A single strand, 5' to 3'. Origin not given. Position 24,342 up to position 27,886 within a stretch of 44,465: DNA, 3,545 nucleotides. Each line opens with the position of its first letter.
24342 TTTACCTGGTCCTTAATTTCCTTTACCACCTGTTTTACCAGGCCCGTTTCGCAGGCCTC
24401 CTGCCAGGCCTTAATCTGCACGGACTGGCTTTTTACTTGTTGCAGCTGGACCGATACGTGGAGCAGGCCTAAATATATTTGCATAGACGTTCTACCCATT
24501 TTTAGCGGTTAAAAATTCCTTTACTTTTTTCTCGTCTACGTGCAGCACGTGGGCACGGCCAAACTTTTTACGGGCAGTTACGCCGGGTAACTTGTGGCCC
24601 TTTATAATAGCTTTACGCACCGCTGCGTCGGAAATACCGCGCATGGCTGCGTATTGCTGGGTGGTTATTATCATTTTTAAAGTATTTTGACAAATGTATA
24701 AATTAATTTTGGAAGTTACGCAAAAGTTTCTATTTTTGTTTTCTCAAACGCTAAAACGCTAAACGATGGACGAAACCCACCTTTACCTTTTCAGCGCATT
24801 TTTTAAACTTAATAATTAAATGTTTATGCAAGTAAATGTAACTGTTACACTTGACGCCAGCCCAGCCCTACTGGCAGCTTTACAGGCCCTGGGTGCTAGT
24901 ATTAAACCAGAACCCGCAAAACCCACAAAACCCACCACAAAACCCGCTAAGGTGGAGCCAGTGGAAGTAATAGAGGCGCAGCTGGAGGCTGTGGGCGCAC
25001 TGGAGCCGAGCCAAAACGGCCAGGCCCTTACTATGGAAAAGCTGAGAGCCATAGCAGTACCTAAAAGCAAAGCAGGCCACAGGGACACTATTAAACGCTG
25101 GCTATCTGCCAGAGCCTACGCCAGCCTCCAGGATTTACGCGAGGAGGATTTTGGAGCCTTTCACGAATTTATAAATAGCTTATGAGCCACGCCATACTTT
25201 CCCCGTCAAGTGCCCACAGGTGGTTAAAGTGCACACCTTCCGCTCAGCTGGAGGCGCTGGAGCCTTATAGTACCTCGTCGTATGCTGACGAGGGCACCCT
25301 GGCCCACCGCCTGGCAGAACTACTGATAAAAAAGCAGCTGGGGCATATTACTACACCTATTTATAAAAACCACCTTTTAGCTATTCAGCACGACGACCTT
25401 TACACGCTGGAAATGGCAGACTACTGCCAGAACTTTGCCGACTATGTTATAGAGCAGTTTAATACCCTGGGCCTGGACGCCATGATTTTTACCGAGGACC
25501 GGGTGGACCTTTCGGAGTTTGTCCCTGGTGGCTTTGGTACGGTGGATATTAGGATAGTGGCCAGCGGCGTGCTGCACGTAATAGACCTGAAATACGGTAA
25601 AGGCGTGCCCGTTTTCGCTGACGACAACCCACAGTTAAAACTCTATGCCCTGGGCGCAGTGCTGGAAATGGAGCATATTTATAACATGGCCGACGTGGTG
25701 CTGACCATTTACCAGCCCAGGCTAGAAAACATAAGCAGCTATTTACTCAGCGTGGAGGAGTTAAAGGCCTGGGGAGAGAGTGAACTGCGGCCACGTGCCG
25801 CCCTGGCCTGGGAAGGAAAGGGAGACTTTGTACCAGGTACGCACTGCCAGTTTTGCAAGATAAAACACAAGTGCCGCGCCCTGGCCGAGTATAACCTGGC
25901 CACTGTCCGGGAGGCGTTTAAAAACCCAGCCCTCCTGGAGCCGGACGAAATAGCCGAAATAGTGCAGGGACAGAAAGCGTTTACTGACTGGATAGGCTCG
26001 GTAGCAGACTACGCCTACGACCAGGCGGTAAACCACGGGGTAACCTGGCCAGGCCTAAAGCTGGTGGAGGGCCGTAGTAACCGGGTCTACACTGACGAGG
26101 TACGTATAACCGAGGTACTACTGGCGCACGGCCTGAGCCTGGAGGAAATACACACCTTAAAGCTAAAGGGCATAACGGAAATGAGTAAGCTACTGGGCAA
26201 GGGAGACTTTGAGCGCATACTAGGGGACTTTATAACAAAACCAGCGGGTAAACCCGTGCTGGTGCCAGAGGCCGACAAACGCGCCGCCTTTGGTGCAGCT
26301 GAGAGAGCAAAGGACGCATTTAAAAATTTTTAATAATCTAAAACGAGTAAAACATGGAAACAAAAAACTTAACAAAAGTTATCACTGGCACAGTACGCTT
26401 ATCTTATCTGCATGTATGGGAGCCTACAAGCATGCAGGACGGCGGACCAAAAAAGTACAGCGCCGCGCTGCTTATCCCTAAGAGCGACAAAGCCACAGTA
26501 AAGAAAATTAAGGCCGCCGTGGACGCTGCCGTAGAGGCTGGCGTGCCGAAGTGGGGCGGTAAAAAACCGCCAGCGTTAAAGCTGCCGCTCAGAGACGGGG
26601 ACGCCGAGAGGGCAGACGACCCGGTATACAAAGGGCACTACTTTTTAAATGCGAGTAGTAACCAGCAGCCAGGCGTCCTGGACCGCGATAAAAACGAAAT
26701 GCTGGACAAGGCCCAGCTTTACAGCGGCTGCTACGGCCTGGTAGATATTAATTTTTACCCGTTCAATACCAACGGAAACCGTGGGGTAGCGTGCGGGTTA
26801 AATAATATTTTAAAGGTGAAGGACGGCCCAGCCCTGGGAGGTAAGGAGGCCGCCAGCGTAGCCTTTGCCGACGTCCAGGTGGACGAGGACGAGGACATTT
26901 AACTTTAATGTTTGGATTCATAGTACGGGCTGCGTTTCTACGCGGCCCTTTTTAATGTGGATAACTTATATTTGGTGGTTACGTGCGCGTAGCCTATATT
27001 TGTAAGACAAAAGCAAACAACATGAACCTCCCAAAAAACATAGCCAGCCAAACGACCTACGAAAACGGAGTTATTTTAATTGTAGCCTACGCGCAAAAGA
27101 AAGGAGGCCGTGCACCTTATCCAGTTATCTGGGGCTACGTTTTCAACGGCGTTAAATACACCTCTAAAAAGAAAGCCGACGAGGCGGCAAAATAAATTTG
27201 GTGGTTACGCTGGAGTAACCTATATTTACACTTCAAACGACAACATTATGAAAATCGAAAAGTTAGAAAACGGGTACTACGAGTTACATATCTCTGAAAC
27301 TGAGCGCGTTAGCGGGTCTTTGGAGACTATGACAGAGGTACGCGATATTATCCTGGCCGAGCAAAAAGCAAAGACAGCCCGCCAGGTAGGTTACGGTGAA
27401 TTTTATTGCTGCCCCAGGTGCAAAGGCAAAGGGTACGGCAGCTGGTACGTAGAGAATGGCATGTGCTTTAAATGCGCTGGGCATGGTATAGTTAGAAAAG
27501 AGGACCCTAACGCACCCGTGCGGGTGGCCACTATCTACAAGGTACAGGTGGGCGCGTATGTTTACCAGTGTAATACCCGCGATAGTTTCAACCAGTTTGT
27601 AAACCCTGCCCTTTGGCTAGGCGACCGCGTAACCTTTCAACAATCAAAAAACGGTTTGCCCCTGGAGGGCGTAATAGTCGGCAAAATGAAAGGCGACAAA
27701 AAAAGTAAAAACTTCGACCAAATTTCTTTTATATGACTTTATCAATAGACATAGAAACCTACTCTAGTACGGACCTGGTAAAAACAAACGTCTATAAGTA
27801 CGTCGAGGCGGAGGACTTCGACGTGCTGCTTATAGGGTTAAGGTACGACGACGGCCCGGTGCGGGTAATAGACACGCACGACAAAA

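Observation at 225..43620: Ten near-identical ~50-nt promoter+leader cassettes define a phage regulon and correct seven ORF starts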

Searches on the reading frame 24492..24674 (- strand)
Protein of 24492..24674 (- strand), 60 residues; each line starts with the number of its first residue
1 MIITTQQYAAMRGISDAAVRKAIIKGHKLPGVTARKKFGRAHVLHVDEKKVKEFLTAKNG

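Call 9: search_protein_families(library=pfam, max_evalue=0.01, proteins=[window:24492-24674:-])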
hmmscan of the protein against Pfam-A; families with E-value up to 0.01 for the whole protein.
window:24492-24674:- (60 aa): 1 family
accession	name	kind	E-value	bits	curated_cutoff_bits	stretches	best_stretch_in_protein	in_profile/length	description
PF07037.17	YfeC-like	-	0.0058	17.4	22.9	1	4-57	2-54/122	Transcription regulator YfeC-like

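Call 51: search_protein_families(library=phrogs, max_evalue=0.01, proteins=[window:24492-24674:-])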
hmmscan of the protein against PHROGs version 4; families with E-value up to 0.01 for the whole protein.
window:24492-24674:- (60 aa): 1 family
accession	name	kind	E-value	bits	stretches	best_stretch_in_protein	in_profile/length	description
phrog_57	-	head and packaging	0.0075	17.1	1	1-33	11-41/199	terminase small subunit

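Call 61: find_homologous_proteins(query=window:24492-24674:-, max_evalue=0.001)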
Query window:24492-24674:- (60 aa): 2 proteins with E <= 0.001 among 2 candidates.
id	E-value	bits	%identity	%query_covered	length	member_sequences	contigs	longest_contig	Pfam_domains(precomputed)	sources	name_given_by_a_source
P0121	5.7e-31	121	100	100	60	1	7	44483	-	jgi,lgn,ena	-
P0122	1.3e-15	74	74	88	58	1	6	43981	-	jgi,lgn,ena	-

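Call 62: find_encoding_contigs(protein=P0121, flank=10000, max_places=10)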
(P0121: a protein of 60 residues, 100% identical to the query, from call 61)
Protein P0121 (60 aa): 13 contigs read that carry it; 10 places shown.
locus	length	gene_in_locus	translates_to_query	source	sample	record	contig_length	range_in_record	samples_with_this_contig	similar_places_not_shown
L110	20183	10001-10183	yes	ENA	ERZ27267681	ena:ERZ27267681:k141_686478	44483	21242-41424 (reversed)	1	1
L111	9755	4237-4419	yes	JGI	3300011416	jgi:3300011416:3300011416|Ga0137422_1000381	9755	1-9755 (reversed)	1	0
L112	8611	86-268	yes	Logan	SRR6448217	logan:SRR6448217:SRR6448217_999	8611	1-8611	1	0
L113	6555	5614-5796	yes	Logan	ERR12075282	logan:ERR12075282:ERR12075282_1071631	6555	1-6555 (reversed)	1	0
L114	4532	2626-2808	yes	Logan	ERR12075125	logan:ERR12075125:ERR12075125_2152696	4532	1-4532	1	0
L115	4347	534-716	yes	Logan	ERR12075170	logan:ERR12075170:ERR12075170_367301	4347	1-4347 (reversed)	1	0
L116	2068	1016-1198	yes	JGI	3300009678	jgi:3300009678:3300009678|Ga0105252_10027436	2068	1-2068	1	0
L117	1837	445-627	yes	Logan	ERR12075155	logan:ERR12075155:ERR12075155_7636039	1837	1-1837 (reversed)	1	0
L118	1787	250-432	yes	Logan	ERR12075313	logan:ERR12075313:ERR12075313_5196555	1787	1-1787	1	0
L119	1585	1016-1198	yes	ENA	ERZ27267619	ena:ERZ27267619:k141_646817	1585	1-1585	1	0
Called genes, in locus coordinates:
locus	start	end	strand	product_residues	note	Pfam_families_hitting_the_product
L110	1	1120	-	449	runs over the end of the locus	PF00176:SNF2-rel_dom, PF00270:DEAD, PF04851:ResIII, PF00271:Helicase_C (faint)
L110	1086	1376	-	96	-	-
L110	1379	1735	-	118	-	-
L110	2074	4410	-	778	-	PF05272:VapE-like_dom, PF19263:DUF5906 (weak)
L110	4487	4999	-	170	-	-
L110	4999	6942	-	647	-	PF00476:DNA_pol_A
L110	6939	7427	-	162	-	-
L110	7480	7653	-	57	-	-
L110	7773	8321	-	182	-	PF10991:Enc34_ssDNA-bd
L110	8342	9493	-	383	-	PF10926:DUF2800, PF12705:PDDEXK_1 (weak)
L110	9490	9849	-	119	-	-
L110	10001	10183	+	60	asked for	-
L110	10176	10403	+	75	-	-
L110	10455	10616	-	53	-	-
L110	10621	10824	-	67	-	-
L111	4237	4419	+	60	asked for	-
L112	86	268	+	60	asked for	-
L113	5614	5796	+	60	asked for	-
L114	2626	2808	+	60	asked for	-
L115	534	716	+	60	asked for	-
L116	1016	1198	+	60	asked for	-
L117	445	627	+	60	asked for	-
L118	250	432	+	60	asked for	-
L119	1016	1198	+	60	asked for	-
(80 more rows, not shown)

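Call 66: search_solved_structures(query=window:24492-24674:-, max_evalue=10, show_alignments=2)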
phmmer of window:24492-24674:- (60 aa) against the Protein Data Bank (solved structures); distinct sequences matched with E-value up to 10: 5.
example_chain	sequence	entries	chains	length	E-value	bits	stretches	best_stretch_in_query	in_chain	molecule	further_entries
5eqj_B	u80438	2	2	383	0.55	13.9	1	10-49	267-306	tRNA (adenine(58)-N(1))-methyltransferase catalytic subunit TRM61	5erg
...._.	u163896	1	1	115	0.96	13.2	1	19-48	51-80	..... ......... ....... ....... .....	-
9e9c_L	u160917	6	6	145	1.3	12.8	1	19-48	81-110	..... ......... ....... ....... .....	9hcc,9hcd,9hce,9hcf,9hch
4z24_A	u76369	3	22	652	1.7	12.4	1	7-49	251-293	GMC-type oxidoreductase R135 | Putative GMC-type oxidoreductase R135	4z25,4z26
7yx3_A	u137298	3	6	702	1.9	12.2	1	7-49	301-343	Putative GMC-type oxidoreductase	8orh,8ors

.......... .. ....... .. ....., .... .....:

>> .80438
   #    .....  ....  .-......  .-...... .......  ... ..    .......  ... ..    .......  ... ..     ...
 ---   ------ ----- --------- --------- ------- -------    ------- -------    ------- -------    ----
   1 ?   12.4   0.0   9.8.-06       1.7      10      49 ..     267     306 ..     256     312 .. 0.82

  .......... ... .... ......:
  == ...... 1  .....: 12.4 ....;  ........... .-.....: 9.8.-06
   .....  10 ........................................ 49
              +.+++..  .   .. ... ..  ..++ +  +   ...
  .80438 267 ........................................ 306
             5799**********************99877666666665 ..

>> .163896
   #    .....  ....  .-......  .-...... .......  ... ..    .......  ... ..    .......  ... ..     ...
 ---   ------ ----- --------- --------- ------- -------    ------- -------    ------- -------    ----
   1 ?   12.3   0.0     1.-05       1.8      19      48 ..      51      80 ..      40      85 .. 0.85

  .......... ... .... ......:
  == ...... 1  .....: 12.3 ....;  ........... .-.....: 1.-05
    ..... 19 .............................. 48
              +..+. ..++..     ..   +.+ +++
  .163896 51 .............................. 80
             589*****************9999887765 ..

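Call 72: predict_structure(protein=window:24492-24674:-)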
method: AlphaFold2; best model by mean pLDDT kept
length: 60 residues; sequences in the alignment: 1
mean_pLDDT: 85.2   pTM: 0.64
mean pLDDT of the five models: 85.2, 85.0, 82.8, 81.6, 69.0
residues with pLDDT >= 90: 17; 70-90: 40; 50-70: 3; < 50: 0
segments of 3 or more residues with pLDDT < 50: none
pLDDT, mean of each block of 10 residues (from residue 1): 89 89 88 85 86 74
secondary structure, 60 per line:
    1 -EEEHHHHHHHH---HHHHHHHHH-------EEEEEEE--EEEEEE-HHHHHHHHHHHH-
elements in order: E2-4 H5-12 H16-24 E32-38 E41-46 H48-59

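Call 74: fold_search(model_id=the predicted structure, library=pdb)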
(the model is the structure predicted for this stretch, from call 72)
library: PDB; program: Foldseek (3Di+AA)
matches with E <= 10: 859; with E <= 0.001: 0
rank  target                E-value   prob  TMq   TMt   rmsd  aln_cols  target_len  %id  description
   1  1r1u_A                6.9e-02  0.90  0.47  0.33   4.9        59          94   14  Crystal structure of the metal-sensing transcriptional repressor CzrA from Staphylococcus aureus in the apo-form (released 2004-05-18)
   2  1r22_B                7.3e-02  0.92  0.49  0.33   4.8        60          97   17  Crystal structure of the cyanobacterial metallothionein repressor SmtB (C14S/C61S/C121S mutant) in the Zn2alpha5-form (released 2004-05-18)
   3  1r23_A                8.9e-02  0.90  0.48  0.31   4.7        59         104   22  Crystal structure of the cyanobacterial metallothionein repressor SmtB in the Zn1-form (one Zn(II) per dimer) (released 2004-05-18)
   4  1smt_A                8.9e-02  0.89  0.47  0.32   4.9        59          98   22  SMTB REPRESSOR FROM SYNECHOCOCCUS PCC7942 (released 1997-12-03)
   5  4ggg_B                8.9e-02  0.85  0.47  0.33   4.7        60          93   17  Crystal structure of V66A/L68V CzrA in the Zn(II)bound state. (released 2013-02-06)
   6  3f72_B                8.9e-02  0.85  0.48  0.30   4.6        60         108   13  Crystal Structure of the Staphylococcus aureus pI258 CadC Metal Binding Site 2 Mutant (released 2009-04-07)
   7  3jth_A                9.6e-02  0.82  0.47  0.33   5.0        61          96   11  Crystal structure of a transcriptional regulator HlyU from Vibrio vulnificus CMCP6 (released 2010-03-16)
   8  4omy_A                1.0e-01  0.85  0.49  0.34   4.6        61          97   13  Crystal Structure of SeMet NolR from Sinorhizobium fredii in complex with oligo AT DNA (released 2014-04-16)
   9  6cda                  1.0e-01  0.84  0.46  0.31   5.1        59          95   14  Crystal structure of L34A CzrA in the Zn(II)bound state (released 2018-07-11)
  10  1r1t_B                1.2e-01  0.87  0.48  0.32   4.8        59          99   22  Crystal structure of the cyanobacterial metallothionein repressor SmtB in the apo-form (released 2004-05-18)
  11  5trd_B                1.2e-01  0.85  0.45  0.16   4.2        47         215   32  Structure of RbkR (Riboflavin Kinase) from Thermoplasma acidophilum determined in complex with CTP and its cognate DNA (released 2016-11-23)
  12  4lhf                  1.3e-01  0.93  0.58  0.46   4.9        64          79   25  Crystal structure of a DNA binding protein from phage P2 (released 2014-03-05)
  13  7ur0_C                1.3e-01  0.66  0.43  0.15   7.9        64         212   16  Isoreticular, interpenetrating co-crystal of Replication Initiator Protein REPE54 and scaffold-insert duplexes (21mer  (released 2023-04-26)
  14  6cdb_A                1.4e-01  0.85  0.48  0.33   4.8        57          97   16  Crystal Structure of V66L CzrA in the Zn(II)bound state (released 2018-07-11)
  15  1r1u_B                1.4e-01  0.80  0.47  0.33   4.9        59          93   14  Crystal structure of the metal-sensing transcriptional repressor CzrA from Staphylococcus aureus in the apo-form (released 2004-05-18)
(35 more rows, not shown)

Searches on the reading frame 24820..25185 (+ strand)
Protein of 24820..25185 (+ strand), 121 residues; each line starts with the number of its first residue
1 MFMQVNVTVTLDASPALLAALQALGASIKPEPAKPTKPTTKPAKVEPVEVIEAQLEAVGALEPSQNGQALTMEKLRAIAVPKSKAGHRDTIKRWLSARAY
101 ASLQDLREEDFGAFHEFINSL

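Call 9: search_protein_families(library=pfam, max_evalue=0.01, proteins=[window:24820-25185:+])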
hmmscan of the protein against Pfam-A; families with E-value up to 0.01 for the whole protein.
window:24820-25185:+ (121 aa): 0 families

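Call 50: search_protein_families(library=phrogs, max_evalue=0.01, proteins=[window:24820-25185:+])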
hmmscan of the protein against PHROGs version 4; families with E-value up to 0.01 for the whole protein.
window:24820-25185:+ (121 aa): 4 families
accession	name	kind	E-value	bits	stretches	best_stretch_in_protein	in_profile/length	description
phrog_18562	-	unknown function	5.5e-08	34.5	1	29-120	71-146/151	-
phrog_3709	-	unknown function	3.7e-06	28.2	1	48-120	72-144/145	-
phrog_5053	-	unknown function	1.7e-05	26.1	1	62-121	40-99/99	-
phrog_408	-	unknown function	2.2e-05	25.8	1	58-120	45-107/111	-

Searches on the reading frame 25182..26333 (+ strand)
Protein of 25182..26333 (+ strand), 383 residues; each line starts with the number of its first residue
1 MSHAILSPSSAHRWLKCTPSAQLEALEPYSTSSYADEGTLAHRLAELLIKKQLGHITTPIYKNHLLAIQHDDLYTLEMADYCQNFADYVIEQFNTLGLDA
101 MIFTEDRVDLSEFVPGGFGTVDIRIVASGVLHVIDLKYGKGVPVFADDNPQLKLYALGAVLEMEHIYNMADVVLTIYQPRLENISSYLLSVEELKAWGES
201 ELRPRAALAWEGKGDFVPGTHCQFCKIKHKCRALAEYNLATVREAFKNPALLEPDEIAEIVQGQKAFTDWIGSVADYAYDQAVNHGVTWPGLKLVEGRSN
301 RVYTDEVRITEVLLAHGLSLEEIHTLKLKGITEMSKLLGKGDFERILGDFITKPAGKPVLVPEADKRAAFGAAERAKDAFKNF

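Call 10: search_protein_families(library=phrogs, max_evalue=0.001, proteins=[window:25182-26333:+])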
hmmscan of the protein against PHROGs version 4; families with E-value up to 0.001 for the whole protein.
window:25182-26333:+ (383 aa): 2 families
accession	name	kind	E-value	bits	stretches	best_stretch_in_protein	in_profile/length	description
phrog_69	-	DNA, RNA and nucleotide metabolism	2.8e-120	403.7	1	1-381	85-474/501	exonuclease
phrog_3953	-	DNA, RNA and nucleotide metabolism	3.2e-25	89.9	1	2-185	12-156/186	exonuclease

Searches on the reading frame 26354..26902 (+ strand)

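Call 10: search_protein_families(library=phrogs, max_evalue=0.001, proteins=[window:26354-26902:+])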
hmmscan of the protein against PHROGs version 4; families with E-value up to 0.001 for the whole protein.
window:26354-26902:+ (182 aa): 1 family
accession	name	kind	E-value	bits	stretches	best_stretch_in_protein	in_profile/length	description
phrog_112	-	DNA, RNA and nucleotide metabolism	3e-68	231.3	1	1-180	14-200/265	Gp2.5-like ssDNA binding protein and ssDNA annealing protein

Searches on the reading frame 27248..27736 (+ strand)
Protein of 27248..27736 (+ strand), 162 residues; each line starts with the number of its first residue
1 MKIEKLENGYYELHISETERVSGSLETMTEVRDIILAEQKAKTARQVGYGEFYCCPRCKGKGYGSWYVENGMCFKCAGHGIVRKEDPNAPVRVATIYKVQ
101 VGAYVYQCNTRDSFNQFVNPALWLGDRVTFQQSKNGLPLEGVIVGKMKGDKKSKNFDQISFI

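Call 9: search_protein_families(library=pfam, max_evalue=0.01, proteins=[window:27248-27736:+])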
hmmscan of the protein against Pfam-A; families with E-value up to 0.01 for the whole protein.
window:27248-27736:+ (162 aa): 2 families
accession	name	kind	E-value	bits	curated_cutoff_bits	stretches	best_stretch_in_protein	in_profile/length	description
PF16745.11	RsgA_N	-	0.00057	20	27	1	94-136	9-50/54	RsgA N-terminal domain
PF00684.25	DnaJ_CXXCXGXG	-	0.0036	18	32.7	1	55-89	1-34/65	DnaJ central domain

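Call 50: search_protein_families(library=phrogs, max_evalue=0.01, proteins=[window:27248-27736:+])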
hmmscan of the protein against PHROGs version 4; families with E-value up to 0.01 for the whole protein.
window:27248-27736:+ (162 aa): 4 families
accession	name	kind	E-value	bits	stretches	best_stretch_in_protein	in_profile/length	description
phrog_19532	-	DNA, RNA and nucleotide metabolism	0.0011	19.5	1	47-86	259-299/301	DNA binding protein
phrog_8027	-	unknown function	0.0051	18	1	52-85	5-42/153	-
phrog_4095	-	unknown function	0.0055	17.4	1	54-91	36-77/234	-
phrog_19595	-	unknown function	0.0089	16.4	0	39-91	184-231/240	-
